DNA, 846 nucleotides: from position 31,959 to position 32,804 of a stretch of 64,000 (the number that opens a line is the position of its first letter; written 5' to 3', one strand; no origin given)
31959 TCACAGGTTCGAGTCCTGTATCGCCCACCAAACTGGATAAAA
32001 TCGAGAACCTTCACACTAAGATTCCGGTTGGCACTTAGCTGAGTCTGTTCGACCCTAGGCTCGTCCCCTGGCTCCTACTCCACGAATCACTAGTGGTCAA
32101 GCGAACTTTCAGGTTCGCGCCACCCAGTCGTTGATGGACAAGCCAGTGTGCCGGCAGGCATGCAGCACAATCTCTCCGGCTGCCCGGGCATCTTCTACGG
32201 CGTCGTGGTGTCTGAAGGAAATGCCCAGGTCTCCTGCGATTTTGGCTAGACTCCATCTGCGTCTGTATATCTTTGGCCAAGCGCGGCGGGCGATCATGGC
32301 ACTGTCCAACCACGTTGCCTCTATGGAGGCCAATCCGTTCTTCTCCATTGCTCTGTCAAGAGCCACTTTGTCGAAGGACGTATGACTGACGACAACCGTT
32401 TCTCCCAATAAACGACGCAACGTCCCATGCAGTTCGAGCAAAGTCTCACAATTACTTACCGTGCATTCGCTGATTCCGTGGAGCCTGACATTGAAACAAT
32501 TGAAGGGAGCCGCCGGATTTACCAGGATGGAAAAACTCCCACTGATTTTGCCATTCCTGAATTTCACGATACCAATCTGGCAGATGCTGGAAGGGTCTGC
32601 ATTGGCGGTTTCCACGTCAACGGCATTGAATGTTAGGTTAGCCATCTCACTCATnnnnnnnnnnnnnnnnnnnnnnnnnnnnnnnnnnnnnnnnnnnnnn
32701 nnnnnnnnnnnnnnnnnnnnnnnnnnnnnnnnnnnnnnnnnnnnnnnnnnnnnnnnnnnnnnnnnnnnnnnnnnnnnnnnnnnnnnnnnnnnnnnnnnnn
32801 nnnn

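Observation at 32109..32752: Stand-alone DEDDh (DnaQ-like) exonuclease divergently paired with cas3: candidate prespacer trimmer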

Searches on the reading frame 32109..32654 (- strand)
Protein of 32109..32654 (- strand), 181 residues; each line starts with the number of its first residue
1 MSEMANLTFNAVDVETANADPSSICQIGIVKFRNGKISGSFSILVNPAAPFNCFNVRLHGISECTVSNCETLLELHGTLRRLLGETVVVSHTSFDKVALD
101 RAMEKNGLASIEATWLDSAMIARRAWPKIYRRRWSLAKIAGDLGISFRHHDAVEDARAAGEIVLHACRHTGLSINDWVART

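Call 6: search_protein_families(library=pfam, proteins=[window:32109-32654:-], max_evalue=0.01)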
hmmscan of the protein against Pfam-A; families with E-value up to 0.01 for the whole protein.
window:32109-32654:- (181 aa): 2 families
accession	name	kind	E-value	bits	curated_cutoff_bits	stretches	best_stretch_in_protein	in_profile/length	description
PF00929.31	RNase_T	-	1.7e-14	55.2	24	1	12-162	3-163/164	Exonuclease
PF16473.11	Rv2179c-like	-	4.4e-06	26.9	27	1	11-47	4-43/177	3'-5' exoribonuclease Rv2179c-like domain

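Call 7: search_protein_families(library=ncbifam, proteins=[window:32109-32654:-], max_evalue=0.001)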
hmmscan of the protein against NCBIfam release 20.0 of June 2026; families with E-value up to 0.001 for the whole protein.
window:32109-32654:- (181 aa): 26 families (the best 25 are shown)
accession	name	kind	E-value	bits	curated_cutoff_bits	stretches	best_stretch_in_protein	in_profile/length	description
NF004844.0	PRK06195.1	equivalog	1.7e-26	93.3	373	1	8-171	2-165/309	DNA polymerase III subunit epsilon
NF005906.0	PRK07883.1-4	equivalog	4.7e-21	74.8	495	1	4-165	3-166/563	DEDD exonuclease domain-containing protein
NF001688.0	PRK00448.1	equivalog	1.4e-19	69.3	873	1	3-167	419-585/1445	PolC-type DNA polymerase III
NF005907.0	PRK07883.1-5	equivalog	3.5e-19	68.6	454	1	4-166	25-190/584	DEDD exonuclease domain-containing protein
TIGR01405.1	polC_Gram_pos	equivalog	6.5e-18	63.9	1043.45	1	4-166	186-350/1211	DNA polymerase III subunit alpha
TIGR01407.1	dinG_rel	hypoth_equivalog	7e-18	64.3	547.7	1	9-166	2-161/889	putative DnaQ family exonuclease/DinG family helicase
NF005905.0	PRK07883.1-3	equivalog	1.1e-16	60.6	508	1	3-166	20-186/581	DEDD exonuclease domain-containing protein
NF005981.0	PRK08074.1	equivalog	1.7e-16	59.4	789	1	9-165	5-164/931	ATP-dependent DNA helicase DinG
NF005904.0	PRK07883.1-2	equivalog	1.7e-15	56.4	969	1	6-165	29-191/584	DEDD exonuclease domain-containing protein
NF006316.0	PRK08517.1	equivalog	4.5e-15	55.7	247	1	4-166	67-229/270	3'-5' exonuclease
NF005289.0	PRK06807.1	equivalog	7.3e-15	55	335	1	8-168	9-170/313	3'-5' exonuclease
NF005903.0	PRK07883.1-1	equivalog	4.9e-12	45.1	1038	1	8-166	41-208/642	DEDD exonuclease domain-containing protein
NF005569.0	PRK07246.1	equivalog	1.4e-11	43.5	794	1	6-165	6-165/820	bifunctional DnaQ family exonuclease/ATP-dependent helicase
NF006602.0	PRK09146.1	subfamily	1e-09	38.1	266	1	4-135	44-180/239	3'-5' exonuclease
TIGR00573.1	dnaq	subfamily_domain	2.2e-08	33.9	71.5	1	8-168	8-175/217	exonuclease, DNA polymerase III, epsilon subunit family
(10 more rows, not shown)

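Call 9: find_homologous_proteins(query=window:32109-32654:-, max_evalue=0.00001)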
Query window:32109-32654:- (181 aa): 1274 proteins with E <= 0.00001 among 1653 candidates; the best 120 are listed.
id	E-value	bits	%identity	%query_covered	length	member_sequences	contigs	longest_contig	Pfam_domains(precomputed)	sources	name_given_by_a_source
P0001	8.9e-111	385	97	100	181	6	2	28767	PF00929.32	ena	-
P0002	2.7e-88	312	82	97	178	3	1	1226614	PF00929.32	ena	-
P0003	9.7e-87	307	80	97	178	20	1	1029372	PF00929.32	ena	-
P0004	5.2e-86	305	78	98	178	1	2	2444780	PF00929.32,PF16473.12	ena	-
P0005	6.5e-85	301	79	97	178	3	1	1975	PF00929.32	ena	-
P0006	5.8e-77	275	73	98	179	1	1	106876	PF00929.32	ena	-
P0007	6.4e-76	272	71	98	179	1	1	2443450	PF00929.32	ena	-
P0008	2.9e-75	270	70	97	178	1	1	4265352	PF00929.32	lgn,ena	-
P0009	3.0e-75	270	69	98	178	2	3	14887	PF00929.32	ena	-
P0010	3.7e-75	269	70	98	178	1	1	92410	PF00929.32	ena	-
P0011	9.9e-75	268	69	98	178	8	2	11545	PF00929.32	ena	-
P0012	1.1e-74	268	69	98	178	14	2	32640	PF00929.32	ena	-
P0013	1.1e-74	268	69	98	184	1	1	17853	PF00929.32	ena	-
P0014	1.2e-74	268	69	98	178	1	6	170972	PF00929.32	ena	-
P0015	1.3e-74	268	69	98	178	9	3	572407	PF00929.32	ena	-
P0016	3.9e-74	266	68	98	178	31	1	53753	PF00929.32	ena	-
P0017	4.3e-74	266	68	98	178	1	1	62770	PF00929.32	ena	-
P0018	4.6e-74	266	70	98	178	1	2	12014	PF00929.32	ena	-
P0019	4.7e-74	266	69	98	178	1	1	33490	PF00929.32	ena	-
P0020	6.8e-74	265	68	98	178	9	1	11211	PF00929.32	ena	-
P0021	9.1e-74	265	69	98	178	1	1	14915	PF00929.32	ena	-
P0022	2.3e-73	264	69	98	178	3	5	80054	PF00929.32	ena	-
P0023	3.4e-73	263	67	98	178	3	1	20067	PF00929.32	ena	-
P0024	3.4e-73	263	68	98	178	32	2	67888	PF00929.32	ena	-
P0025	5.9e-73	262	67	98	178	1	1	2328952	PF00929.32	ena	-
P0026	6.5e-73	262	68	98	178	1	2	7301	PF00929.32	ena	-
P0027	7.0e-73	262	69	98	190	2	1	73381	PF00929.32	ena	-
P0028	9.0e-73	262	68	98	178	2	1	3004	PF00929.32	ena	-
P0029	9.0e-73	262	66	99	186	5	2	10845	PF00929.32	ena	-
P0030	9.5e-73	262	69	96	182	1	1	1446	PF00929.32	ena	-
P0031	1.0e-72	261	69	98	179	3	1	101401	PF00929.32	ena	-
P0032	1.5e-72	261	66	98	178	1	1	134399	PF00929.32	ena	-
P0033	1.8e-72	261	69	97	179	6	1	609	PF00929.32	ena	-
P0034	3.1e-72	260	67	98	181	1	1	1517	PF00929.32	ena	-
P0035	3.5e-72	260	68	98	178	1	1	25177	PF00929.32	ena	-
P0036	3.7e-72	260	67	98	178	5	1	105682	PF00929.32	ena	-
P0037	4.2e-72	260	66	98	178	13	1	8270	PF00929.32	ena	-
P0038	5.4e-72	259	66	98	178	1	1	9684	PF00929.32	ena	-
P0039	5.6e-72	259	67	98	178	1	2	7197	PF00929.32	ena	-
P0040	8.1e-72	259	67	98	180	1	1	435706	PF00929.32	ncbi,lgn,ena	-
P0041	1.0e-71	258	68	98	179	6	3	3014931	PF00929.32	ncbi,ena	-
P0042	2.1e-71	257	67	98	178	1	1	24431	PF00929.32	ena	-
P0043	2.4e-71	257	69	97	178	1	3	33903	PF00929.32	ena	-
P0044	2.8e-71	257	70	98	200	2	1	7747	PF00929.32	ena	-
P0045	2.8e-71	257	66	98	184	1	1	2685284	PF00929.32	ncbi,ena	-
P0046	3.6e-71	256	68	98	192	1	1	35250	PF00929.32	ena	-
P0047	4.6e-71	256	68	98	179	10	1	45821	PF00929.32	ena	-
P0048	5.0e-71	256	69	97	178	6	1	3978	PF00929.32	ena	-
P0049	5.6e-71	256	65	98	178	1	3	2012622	PF00929.32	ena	-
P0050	7.0e-71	256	65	98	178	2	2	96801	PF00929.32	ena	-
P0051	7.7e-71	255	68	98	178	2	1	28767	PF00929.32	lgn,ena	-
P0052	8.2e-71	255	69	98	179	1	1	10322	PF00929.32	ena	-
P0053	9.3e-71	255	68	97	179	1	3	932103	PF00929.32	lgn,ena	-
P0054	1.1e-70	255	67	98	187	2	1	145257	PF00929.32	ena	-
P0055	1.2e-70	255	68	98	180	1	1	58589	PF00929.32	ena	-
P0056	1.4e-70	255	66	98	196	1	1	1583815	PF00929.32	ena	-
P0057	1.4e-70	255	66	98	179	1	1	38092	PF00929.32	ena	-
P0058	1.5e-70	255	67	97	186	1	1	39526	PF00929.32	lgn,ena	-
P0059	1.6e-70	254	66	98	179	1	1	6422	PF00929.32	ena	-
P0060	2.3e-70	254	67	98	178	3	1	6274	PF00929.32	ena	-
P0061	2.4e-70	254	66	98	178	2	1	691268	PF00929.32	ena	-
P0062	2.6e-70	254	67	97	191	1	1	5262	PF00929.32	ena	-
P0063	2.9e-70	254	66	98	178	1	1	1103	PF00929.32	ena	-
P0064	3.4e-70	253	67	97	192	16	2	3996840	PF00929.32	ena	-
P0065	3.5e-70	253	65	97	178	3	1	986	PF00929.32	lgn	-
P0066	3.5e-70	253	66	98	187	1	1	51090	PF00929.32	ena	-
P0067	5.0e-70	253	65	98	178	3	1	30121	PF00929.32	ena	-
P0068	5.0e-70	253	67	98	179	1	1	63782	PF00929.32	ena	-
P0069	5.5e-70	253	70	98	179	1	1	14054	PF00929.32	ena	-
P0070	7.1e-70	252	66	97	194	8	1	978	PF00929.32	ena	-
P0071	7.7e-70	252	66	98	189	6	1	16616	PF00929.32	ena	-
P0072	8.2e-70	252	66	98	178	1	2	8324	PF00929.32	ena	-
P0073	8.2e-70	252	66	98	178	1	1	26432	PF00929.32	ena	-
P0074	8.7e-70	252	68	97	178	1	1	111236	PF00929.32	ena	-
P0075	8.8e-70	252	68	97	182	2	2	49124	PF00929.32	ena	-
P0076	9.2e-70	252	67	98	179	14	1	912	PF00929.32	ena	-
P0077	9.6e-70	252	66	98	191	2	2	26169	PF00929.32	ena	-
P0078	1.2e-69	252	67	97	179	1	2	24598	PF00929.32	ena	-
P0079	1.2e-69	252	65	99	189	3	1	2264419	PF00929.32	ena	-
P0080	1.3e-69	251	65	98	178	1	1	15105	PF00929.32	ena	-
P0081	1.3e-69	251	66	97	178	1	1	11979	PF00929.32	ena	-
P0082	1.5e-69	251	66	99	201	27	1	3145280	PF00929.32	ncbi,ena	-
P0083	1.5e-69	251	66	98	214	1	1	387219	PF00929.32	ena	-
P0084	1.5e-69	251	66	98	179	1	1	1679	PF00929.32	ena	-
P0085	1.7e-69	251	67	98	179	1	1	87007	PF00929.32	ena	-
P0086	1.8e-69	251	66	99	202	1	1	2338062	PF00929.32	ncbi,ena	-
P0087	2.3e-69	251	69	97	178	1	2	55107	PF00929.32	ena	-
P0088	2.3e-69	251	64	98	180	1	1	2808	PF00929.32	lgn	-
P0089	2.6e-69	250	67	98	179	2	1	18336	PF00929.32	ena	-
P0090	3.0e-69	250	68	97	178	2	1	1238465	PF00929.32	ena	-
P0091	3.3e-69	250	67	98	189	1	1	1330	PF00929.32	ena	-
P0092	3.9e-69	250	66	98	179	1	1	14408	PF00929.32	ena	-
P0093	5.1e-69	249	67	98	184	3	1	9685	PF00929.32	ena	-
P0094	5.7e-69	249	65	97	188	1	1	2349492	PF00929.32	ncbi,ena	-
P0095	6.4e-69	249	64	99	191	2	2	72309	PF00929.32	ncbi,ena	-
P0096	7.1e-69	249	67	98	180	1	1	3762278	PF00929.32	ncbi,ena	-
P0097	8.6e-69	249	65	98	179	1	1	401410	PF00929.32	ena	-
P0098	9.7e-69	249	63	98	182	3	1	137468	PF00929.32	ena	-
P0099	1.0e-68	248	66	97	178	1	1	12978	PF00929.32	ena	-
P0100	1.2e-68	248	67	98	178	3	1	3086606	PF00929.32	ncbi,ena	-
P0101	1.4e-68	248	66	98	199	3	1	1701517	PF00929.32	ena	-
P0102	1.5e-68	248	65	98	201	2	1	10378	PF00929.32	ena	-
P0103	1.6e-68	248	64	97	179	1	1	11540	PF00929.32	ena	-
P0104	1.7e-68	248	64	98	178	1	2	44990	PF00929.32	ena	-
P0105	2.4e-68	247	66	98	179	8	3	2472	PF00929.32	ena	-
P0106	2.5e-68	247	69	97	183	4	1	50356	PF00929.32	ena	-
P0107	2.6e-68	247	65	98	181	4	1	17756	PF00929.32,PF16473.12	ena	-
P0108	2.6e-68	247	66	97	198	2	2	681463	PF00929.32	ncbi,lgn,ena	-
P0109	3.0e-68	247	65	95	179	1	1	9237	PF00929.32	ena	-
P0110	3.6e-68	247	69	98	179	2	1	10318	PF00929.32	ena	-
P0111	3.7e-68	247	64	97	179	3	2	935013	PF00929.32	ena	-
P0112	3.8e-68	247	67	98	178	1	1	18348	PF00929.32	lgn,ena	-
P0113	4.0e-68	247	63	98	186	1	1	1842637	PF00929.32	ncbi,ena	-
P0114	4.2e-68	247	67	98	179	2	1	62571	PF00929.32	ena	-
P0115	5.1e-68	246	64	97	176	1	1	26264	PF00929.32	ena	-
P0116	5.9e-68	246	67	98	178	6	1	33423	PF00929.32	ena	-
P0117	7.2e-68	246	66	97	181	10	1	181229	PF00929.32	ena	-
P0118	8.1e-68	246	64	97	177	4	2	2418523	PF00929.32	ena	-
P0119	8.1e-68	246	65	98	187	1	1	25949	PF00929.32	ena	-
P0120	1.0e-67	245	65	96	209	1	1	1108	PF00929.32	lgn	-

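Call 10: search_protein_families(library=padloc, proteins=[window:32109-32654:-], max_evalue=0.01)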
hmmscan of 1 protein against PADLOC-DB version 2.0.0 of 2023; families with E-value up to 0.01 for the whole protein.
window:32109-32654:- (181 aa): 3 families
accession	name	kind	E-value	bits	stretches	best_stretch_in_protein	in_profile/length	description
PDLC01247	DEDDh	-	4e-22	77.4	1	11-163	2-138/139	"CAS-I,CAS-II,CAS-III,CAS-IV,CAS-V,CAS-VI; associated"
PDLC05027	PDC-S48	-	5.7e-18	63.2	1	4-171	1-171/411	-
PDLC05028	PDC-S48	-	8.6e-17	58.8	1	5-163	16-176/512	-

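Call 11: find_encoding_contigs(protein=P0001, flank=8000, max_places=4)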
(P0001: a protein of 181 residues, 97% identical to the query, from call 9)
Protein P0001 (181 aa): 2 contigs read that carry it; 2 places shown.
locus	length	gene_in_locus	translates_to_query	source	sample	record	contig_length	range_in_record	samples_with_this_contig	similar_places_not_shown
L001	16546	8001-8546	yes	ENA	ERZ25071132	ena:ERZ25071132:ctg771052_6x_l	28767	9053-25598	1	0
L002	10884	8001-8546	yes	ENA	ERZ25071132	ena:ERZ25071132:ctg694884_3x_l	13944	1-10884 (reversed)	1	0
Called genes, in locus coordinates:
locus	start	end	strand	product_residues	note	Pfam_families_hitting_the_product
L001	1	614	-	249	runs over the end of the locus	PF08798:CRISPR_assoc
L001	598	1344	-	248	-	PF09704:Cas_Cas5d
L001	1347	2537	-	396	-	PF09344:Cas_CT1975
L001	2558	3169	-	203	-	PF09485:CRISPR_Cse2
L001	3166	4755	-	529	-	PF09481:CRISPR_Cse1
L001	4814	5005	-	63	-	-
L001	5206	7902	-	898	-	PF18019:Cas3_HD, PF00270:DEAD (weak), PF04851:ResIII (weak), PF13245:AAA_19 (weak), PF22590:Cas3-like_C_2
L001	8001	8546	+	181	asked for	PF00929:RNase_T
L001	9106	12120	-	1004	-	-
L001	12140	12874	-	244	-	-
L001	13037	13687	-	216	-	PF00665:rve, PF13683:rve_3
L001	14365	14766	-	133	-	PF01695:IstB_IS21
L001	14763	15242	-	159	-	PF22483:Mu-transpos_C_2 (weak)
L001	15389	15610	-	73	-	-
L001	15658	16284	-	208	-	-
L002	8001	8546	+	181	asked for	PF00929:RNase_T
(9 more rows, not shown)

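Call 12: find_encoding_contigs(protein=P0002, flank=8000, max_places=3)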
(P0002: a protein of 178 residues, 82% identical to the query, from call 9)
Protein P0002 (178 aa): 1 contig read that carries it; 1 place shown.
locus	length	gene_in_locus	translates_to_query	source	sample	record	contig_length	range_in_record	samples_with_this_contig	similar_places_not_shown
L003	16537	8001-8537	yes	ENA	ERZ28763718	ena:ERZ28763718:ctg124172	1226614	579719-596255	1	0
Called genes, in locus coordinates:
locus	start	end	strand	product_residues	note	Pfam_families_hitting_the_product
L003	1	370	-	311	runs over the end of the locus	PF01867:Cas_Cas1 (faint)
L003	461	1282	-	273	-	PF08798:CRISPR_assoc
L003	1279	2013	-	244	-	PF09704:Cas_Cas5d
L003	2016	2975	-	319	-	PF09344:Cas_CT1975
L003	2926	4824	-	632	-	-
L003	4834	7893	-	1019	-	PF18019:Cas3_HD, PF00270:DEAD (weak)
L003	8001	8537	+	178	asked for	PF00929:RNase_T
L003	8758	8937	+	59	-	-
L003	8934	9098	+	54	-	-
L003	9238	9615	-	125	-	-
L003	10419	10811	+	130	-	-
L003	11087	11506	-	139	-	-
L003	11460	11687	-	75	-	-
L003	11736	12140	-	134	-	-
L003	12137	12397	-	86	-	-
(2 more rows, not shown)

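Call 13: find_encoding_contigs(protein=P0004, flank=8000, max_places=3)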
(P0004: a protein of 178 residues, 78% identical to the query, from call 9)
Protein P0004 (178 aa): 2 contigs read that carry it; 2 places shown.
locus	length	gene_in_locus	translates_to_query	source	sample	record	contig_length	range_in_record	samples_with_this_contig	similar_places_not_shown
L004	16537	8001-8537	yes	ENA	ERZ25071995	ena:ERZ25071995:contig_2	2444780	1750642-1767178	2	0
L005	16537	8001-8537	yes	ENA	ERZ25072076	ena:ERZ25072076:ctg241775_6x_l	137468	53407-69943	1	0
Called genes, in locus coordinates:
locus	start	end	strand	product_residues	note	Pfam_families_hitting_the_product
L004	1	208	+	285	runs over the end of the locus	-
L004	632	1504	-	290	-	-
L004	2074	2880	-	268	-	PF02775:TPP_enzyme_C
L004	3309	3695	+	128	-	PF01381:HTH_3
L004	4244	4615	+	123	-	PF17803:Cadherin_4, PF17892:Cadherin_5 (weak), PF17963:Big_9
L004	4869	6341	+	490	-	PF06609:TRI12, PF13347:MFS_2 (faint), PF00083:Sugar_tr (weak), PF07690:MFS_1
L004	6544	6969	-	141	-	-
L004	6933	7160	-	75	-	-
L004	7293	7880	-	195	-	PF07508:Recombinase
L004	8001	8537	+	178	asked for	PF16473:Rv2179c-like (faint), PF00929:RNase_T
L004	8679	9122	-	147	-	PF00041:fn3 (faint)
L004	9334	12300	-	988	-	-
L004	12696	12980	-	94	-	-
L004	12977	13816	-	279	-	-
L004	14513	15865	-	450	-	PF05598:DUF772, PF01609:DDE_Tnp_1, PF13751:DDE_Tnp_1_6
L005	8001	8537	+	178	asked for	PF16473:Rv2179c-like (faint), PF00929:RNase_T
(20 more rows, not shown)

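Call 16: find_related_loci(query=A1, collection=genome_contigs, flank=10000)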
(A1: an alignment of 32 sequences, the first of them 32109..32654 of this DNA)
Query A1 (181 aa) in genome_contigs; peptide patterns used: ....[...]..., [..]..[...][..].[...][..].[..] (x = any residue, [..] = any of these).
600 stretches matched a pattern (row limit reached: there are more); 410 encode a relative of the query (tblastn E <= 1e-3); the best 80 are kept; 80 distinct loci.
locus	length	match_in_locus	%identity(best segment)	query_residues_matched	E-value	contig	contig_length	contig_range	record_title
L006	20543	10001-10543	97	1-181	2e-116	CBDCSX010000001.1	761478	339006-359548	MAG: Dehalococcoidia bacterium isolate d16e51a1-bce5-44a0-b433-43a10ca61d1e genome assembly, contig: contig_1, whole gen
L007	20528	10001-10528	81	4-179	4e-93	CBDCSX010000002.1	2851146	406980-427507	MAG: Dehalococcoidia bacterium isolate d16e51a1-bce5-44a0-b433-43a10ca61d1e genome assembly, contig: contig_2, whole gen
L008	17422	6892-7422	69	4-180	1e-80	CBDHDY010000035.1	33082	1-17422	MAG: Dehalococcoidia bacterium isolate e58c4f91-f2be-4f0a-9909-6998b1ebe402 genome assembly, contig: contig_35, whole ge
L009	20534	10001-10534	70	4-180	8e-80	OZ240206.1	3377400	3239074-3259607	MAG: Dehalococcoidia bacterium isolate 2e453fae-0281-4c22-a0b3-57af5dde5db4 genome assembly, chromosome: 1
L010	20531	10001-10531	67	4-180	7e-79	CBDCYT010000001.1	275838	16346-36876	MAG: Dehalococcoidia bacterium isolate b3e3ad07-64b9-47c7-ad82-6c21615a0932 genome assembly, contig: contig_1, whole gen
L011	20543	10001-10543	66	1-180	6e-75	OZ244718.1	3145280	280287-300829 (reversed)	MAG: Dehalococcoidia bacterium isolate 64a180b2-7017-4824-b5be-e5f766f304e8 genome assembly, chromosome: 1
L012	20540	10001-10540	66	4-181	8e-76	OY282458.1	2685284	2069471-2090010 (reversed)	MAG: uncultured Dehalococcoidia bacterium genome assembly, chromosome: 1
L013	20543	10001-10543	66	2-180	2e-74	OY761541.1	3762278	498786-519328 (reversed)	MAG: Dehalococcoidia bacterium isolate f9b9afb7-0d58-404f-89de-58ff16bbafec genome assembly, chromosome: 1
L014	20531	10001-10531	62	4-180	8e-74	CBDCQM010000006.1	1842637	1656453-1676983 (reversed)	MAG: Dehalococcoidia bacterium isolate 9ac7512b-c8f4-466b-95df-5190cdad7ee7 genome assembly, contig: contig_6, whole gen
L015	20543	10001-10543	62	1-180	1e-71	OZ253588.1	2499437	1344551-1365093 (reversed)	MAG: Dehalococcoidia bacterium isolate 31fdc4cb-e045-4297-a560-ce773dd45a62 genome assembly, chromosome: 1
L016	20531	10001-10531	64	5-180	4e-71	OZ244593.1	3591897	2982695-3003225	MAG: Chloroflexota bacterium isolate 88f3a034-1e95-44e9-9cba-3f5f03d74490 genome assembly, chromosome: 1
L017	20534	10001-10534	63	4-180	8e-71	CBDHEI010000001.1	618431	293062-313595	MAG: Dehalococcoidia bacterium isolate 8c643066-d586-4031-88eb-ae6791ed655d genome assembly, contig: contig_1, whole gen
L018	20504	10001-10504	66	4-171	1e-69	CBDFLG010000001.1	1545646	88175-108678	MAG: Dehalococcoidia bacterium isolate efce6ea5-ba2a-426c-ac69-3e93deb07a8c genome assembly, contig: contig_1, whole gen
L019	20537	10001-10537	61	2-180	2e-69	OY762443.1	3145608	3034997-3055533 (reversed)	MAG: Dehalococcoidia bacterium isolate e17dd254-e2e4-46ca-aa76-34ed56c1cae1 genome assembly, chromosome: 1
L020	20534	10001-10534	61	4-180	2e-68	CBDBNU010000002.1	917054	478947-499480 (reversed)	MAG: Dehalococcoidia bacterium isolate 71a96c89-020c-4782-a771-d9249ff8f4bc genome assembly, contig: contig_2, whole gen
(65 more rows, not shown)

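Call 22: search_solved_structures(query=window:32109-32654:-, max_evalue=0.001, show_alignments=0)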
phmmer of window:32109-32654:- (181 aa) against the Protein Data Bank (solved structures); distinct sequences matched with E-value up to 0.001: 3.
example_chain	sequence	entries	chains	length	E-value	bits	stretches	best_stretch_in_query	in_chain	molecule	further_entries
2p1j_A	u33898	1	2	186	3.4e-12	49.7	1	4-165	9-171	DNA polymerase III polC-type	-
9qpc_A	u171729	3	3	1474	5.2e-08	36.1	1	16-163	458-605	DNA polymerase III PolC-type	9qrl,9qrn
4fzx_C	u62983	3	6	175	0.00014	24.9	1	11-166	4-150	Exodeoxyribonuclease 10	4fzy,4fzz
